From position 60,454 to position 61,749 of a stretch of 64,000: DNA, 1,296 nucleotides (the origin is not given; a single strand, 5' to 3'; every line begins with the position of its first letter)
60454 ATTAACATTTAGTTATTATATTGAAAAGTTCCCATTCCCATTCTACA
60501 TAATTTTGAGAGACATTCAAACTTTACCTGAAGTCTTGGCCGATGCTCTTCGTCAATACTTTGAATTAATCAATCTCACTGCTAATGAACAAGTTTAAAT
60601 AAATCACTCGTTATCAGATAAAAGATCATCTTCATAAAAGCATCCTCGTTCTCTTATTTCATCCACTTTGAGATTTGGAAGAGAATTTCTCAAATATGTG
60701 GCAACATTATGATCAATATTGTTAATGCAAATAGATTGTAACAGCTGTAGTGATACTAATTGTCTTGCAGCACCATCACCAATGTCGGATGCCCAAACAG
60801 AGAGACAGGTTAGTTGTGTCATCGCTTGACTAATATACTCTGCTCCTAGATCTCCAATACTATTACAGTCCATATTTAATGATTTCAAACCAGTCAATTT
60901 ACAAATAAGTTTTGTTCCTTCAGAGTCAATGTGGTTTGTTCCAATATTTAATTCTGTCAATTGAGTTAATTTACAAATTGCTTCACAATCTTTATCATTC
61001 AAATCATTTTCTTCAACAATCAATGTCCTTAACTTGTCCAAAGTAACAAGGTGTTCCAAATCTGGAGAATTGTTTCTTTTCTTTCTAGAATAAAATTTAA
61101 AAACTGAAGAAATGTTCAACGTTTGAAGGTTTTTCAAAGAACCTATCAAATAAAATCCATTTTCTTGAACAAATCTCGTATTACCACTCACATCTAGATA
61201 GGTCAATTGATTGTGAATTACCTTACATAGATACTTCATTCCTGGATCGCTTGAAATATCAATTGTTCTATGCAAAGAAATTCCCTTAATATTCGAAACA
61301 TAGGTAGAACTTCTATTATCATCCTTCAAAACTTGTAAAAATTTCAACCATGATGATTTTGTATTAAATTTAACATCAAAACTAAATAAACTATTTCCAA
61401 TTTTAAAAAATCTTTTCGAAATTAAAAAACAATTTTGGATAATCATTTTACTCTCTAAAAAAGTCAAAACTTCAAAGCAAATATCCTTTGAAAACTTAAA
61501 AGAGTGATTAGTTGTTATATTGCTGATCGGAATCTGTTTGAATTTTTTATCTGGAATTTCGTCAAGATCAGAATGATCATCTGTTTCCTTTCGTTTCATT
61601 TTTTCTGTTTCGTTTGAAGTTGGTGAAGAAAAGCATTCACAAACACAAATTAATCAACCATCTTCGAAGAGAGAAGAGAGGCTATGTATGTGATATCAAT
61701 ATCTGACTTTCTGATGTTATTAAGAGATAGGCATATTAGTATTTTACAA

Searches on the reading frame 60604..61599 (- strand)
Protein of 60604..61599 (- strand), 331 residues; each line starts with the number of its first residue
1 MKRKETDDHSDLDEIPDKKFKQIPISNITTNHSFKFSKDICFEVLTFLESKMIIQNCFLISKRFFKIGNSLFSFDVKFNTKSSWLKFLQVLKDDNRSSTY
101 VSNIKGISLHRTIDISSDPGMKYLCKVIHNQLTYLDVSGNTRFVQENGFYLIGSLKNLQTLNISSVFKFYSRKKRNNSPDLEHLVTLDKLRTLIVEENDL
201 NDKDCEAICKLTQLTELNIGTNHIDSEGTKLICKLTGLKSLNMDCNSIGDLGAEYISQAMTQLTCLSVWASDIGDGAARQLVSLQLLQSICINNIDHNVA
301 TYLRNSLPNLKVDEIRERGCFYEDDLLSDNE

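Call 45: search_protein_families(library=pfam, proteins=[window:60604-61599:-], max_evalue=0.001)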
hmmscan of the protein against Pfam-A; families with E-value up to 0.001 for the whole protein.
window:60604-61599:- (331 aa): 5 families
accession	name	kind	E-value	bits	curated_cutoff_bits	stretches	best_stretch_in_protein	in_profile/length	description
PF23598.1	LRR_14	-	4e-10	39.4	40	1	130-295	93-249/353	Leucine-rich repeat region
PF13516.12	LRR_6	-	2.9e-09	36.7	23.4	0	238-257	5-24/24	Leucine Rich repeat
PF12799.13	LRR_4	-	1.4e-07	31.9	27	0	212-251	1-39/44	Leucine Rich repeats (2 copies)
PF13855.12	LRR_8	-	7.3e-06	26.1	27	0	213-252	2-41/61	Leucine rich repeat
PF00560.39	LRR_1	-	6.4e-05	22.8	20.6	0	238-256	2-20/23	Leucine Rich Repeat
